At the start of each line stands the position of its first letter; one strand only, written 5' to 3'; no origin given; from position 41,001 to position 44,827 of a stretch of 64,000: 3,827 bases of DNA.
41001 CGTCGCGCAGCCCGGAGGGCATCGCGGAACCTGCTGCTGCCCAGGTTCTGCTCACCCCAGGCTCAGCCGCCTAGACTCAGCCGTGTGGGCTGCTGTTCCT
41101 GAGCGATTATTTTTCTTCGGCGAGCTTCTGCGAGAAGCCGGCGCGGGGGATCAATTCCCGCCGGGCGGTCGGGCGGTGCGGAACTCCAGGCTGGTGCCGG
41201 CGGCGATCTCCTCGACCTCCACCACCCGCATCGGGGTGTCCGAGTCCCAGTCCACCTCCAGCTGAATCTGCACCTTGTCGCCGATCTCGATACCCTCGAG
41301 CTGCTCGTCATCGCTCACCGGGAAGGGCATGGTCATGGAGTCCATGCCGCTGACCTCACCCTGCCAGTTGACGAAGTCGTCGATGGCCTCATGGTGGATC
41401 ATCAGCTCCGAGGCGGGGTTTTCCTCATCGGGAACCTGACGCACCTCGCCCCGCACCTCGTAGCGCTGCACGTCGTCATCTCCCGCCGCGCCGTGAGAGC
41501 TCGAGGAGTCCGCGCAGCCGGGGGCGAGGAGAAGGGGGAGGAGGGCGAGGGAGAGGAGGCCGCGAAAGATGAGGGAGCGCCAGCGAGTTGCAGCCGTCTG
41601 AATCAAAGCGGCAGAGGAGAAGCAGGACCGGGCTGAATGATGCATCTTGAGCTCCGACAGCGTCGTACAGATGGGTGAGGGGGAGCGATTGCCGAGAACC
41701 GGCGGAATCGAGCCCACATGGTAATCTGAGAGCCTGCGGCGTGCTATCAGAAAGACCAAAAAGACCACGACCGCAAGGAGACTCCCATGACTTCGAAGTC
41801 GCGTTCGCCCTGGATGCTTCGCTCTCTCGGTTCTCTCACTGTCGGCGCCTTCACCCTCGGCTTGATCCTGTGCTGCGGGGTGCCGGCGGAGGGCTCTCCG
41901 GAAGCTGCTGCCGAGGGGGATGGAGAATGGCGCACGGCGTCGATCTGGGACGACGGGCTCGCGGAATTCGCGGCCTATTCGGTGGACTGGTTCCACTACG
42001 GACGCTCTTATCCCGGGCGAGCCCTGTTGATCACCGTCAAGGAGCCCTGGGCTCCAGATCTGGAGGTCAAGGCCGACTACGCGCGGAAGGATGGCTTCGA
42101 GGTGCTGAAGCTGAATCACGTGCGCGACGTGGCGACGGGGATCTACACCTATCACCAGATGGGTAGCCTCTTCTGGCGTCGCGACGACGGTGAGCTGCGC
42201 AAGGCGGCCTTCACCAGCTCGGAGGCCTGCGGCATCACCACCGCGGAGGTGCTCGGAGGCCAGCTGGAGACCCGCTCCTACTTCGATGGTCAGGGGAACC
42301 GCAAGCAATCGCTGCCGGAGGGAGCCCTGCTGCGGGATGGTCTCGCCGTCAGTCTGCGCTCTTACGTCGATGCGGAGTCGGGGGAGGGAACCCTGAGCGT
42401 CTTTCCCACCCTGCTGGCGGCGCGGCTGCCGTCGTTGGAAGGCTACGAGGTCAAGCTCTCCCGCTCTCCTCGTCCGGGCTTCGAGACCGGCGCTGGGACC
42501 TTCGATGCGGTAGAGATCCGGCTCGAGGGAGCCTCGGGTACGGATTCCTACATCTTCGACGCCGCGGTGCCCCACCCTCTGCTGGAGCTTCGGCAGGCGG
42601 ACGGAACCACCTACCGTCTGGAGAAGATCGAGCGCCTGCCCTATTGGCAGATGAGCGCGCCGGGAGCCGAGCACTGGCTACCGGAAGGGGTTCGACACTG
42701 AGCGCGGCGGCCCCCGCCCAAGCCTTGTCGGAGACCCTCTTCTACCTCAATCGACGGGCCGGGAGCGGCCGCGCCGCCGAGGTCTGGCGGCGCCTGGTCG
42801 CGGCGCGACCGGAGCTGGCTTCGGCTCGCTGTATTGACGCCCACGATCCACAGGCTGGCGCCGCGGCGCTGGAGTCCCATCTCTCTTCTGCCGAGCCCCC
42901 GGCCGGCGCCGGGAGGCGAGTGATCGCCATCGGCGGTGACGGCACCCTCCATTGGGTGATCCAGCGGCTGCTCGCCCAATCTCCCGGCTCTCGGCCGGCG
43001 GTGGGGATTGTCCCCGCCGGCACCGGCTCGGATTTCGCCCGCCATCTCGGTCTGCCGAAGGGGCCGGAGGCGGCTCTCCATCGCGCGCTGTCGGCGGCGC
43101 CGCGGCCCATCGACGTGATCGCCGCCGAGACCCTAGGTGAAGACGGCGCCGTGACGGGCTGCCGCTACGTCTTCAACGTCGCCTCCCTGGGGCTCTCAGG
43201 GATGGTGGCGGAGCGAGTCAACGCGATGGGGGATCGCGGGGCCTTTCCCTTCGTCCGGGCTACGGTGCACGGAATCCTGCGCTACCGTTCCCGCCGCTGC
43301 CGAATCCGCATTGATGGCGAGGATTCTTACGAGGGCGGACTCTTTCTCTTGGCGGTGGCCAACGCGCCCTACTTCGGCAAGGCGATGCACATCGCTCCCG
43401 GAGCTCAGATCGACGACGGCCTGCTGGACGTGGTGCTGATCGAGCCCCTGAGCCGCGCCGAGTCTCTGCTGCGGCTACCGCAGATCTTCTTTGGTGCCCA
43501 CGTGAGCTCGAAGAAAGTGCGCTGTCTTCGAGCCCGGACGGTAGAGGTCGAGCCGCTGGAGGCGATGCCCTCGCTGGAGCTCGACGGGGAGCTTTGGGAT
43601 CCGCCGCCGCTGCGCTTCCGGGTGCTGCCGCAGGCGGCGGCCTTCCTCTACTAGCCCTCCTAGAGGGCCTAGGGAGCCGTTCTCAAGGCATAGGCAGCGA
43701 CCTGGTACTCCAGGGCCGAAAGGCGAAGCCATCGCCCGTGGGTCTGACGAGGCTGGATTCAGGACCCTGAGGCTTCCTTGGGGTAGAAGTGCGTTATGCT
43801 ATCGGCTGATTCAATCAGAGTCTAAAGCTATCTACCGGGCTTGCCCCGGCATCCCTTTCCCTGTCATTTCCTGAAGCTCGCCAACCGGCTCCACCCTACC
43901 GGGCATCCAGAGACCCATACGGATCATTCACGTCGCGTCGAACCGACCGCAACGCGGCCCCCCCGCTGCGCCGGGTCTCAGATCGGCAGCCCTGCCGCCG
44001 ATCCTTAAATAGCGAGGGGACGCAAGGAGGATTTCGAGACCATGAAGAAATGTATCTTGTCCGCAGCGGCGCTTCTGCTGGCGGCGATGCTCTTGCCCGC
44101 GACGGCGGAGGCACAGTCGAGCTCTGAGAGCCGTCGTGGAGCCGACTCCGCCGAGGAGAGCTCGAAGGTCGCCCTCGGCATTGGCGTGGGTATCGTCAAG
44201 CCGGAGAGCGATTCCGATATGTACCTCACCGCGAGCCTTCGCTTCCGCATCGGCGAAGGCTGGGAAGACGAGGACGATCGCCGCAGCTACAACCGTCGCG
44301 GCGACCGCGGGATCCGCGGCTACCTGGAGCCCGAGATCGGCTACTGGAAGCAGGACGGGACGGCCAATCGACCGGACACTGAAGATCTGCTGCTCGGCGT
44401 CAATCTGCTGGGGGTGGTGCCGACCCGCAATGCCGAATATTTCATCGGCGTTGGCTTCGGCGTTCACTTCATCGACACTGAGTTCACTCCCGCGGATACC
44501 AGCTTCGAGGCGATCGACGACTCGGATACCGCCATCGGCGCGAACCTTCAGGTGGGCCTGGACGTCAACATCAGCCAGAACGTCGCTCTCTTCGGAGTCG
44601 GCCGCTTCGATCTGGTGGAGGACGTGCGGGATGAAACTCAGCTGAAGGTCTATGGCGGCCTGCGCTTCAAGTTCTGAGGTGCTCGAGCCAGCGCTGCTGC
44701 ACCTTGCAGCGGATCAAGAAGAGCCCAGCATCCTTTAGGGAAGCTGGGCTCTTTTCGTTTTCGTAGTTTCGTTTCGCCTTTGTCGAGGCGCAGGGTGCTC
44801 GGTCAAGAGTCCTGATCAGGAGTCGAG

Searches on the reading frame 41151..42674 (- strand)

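Call 77: search_protein_families(library=pfam, proteins=[window:41151-42674:-], max_evalue=0.00001)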
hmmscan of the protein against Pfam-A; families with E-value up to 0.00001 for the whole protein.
window:41151-42674:- (507 aa): 1 family
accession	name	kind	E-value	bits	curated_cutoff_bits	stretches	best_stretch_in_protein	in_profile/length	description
PF11604.15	CusF_Ec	-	6.5e-09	36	27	1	405-475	2-61/72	Copper binding periplasmic protein CusF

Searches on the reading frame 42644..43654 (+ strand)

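Call 77: search_protein_families(library=pfam, proteins=[window:42644-43654:+], max_evalue=0.00001)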
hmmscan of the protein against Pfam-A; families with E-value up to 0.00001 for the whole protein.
window:42644-43654:+ (336 aa): 2 families
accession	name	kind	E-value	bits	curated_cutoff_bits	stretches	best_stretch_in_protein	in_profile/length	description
PF19279.4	YegS_C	-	3e-37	128.2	27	1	179-333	2-155/158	YegS C-terminal NAD kinase beta sandwich-like domain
PF00781.29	DAGK_cat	-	8.1e-22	77.6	23.6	1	32-160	3-124/125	Diacylglycerol kinase catalytic domain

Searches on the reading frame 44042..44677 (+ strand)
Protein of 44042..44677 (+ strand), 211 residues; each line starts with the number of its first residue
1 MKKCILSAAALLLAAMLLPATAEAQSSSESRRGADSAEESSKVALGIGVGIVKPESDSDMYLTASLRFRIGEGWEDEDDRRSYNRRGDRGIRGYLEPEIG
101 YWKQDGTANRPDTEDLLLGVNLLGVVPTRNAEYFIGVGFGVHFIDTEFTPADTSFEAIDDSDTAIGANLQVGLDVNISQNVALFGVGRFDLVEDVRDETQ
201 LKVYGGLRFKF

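Call 77: search_protein_families(library=pfam, proteins=[window:44042-44677:+], max_evalue=0.00001)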
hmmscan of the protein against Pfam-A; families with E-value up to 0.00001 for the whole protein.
window:44042-44677:+ (211 aa): 1 family
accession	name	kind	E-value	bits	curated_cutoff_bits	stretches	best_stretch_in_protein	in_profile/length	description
PF13505.12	OMP_b-brl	-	2.7e-06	28.1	28.7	0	11-183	2-146/175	Outer membrane protein beta-barrel domain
